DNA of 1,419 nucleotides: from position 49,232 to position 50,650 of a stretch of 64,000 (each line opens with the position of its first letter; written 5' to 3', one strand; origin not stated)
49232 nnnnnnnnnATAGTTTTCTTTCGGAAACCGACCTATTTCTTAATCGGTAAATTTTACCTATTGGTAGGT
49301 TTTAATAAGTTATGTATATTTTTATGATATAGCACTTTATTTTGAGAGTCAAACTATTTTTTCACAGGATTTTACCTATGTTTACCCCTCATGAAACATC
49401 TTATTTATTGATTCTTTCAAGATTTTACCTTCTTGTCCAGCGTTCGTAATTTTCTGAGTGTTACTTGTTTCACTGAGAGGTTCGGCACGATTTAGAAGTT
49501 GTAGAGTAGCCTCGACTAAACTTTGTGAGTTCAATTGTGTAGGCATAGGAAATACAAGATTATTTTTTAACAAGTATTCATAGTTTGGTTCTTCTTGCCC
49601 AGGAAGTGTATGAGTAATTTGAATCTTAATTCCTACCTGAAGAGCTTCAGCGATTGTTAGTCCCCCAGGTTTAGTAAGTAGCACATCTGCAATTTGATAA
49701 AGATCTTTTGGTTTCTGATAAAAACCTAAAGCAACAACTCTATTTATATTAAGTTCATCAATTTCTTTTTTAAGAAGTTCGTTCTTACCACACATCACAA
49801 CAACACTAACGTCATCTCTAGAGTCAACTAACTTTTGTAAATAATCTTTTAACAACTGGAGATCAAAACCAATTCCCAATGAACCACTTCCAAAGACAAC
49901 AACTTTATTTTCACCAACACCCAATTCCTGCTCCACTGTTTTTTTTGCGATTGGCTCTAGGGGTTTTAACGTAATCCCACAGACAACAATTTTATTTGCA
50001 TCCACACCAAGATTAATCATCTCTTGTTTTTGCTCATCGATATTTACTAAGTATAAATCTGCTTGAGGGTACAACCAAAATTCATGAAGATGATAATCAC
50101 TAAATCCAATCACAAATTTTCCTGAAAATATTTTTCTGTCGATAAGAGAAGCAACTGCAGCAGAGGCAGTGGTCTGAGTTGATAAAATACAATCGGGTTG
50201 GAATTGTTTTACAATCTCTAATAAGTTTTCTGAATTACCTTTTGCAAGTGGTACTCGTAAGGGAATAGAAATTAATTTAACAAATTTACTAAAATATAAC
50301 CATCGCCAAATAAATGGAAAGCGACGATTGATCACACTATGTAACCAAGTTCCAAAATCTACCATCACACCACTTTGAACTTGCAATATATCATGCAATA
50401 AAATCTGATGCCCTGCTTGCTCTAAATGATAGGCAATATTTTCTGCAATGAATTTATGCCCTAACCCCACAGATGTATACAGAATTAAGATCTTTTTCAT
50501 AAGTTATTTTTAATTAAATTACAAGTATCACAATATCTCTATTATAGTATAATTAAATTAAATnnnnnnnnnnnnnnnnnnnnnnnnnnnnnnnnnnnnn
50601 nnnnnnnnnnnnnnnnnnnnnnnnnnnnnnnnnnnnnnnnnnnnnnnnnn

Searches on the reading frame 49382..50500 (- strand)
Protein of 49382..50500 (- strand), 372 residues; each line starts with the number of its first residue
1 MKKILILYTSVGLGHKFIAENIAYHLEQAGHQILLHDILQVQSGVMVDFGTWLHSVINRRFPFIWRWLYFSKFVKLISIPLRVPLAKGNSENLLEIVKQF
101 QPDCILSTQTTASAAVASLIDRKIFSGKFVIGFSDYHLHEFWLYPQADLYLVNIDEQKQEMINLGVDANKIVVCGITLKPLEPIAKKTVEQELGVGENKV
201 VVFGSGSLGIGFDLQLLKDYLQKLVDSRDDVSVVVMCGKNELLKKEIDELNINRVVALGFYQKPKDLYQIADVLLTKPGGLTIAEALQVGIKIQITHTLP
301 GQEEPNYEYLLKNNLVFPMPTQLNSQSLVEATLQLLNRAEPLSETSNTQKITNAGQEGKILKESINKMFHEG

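Call 63: search_protein_families(library=pfam, proteins=[window:49382-50500:-], max_evalue=0.001)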
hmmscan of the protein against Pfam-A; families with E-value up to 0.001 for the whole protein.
window:49382-50500:- (372 aa): 4 families
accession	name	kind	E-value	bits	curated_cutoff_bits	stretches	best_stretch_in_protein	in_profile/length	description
PF06925.17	MGDG_synth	-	2.1e-13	51.2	25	1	63-176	51-167/169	Monogalactosyldiacylglycerol (MGDG) synthase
PF00534.26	Glycos_transf_1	-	1e-07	32.1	26.4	1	190-339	6-159/172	Glycosyl transferases group 1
PF04101.22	Glyco_tran_28_C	-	1.2e-05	25.8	22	1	202-344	4-149/166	Glycosyltransferase family 28 C-terminal domain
PF13692.12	Glyco_trans_1_4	-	0.00078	20.2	27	0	215-337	18-141/142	Glycosyl transferases group 1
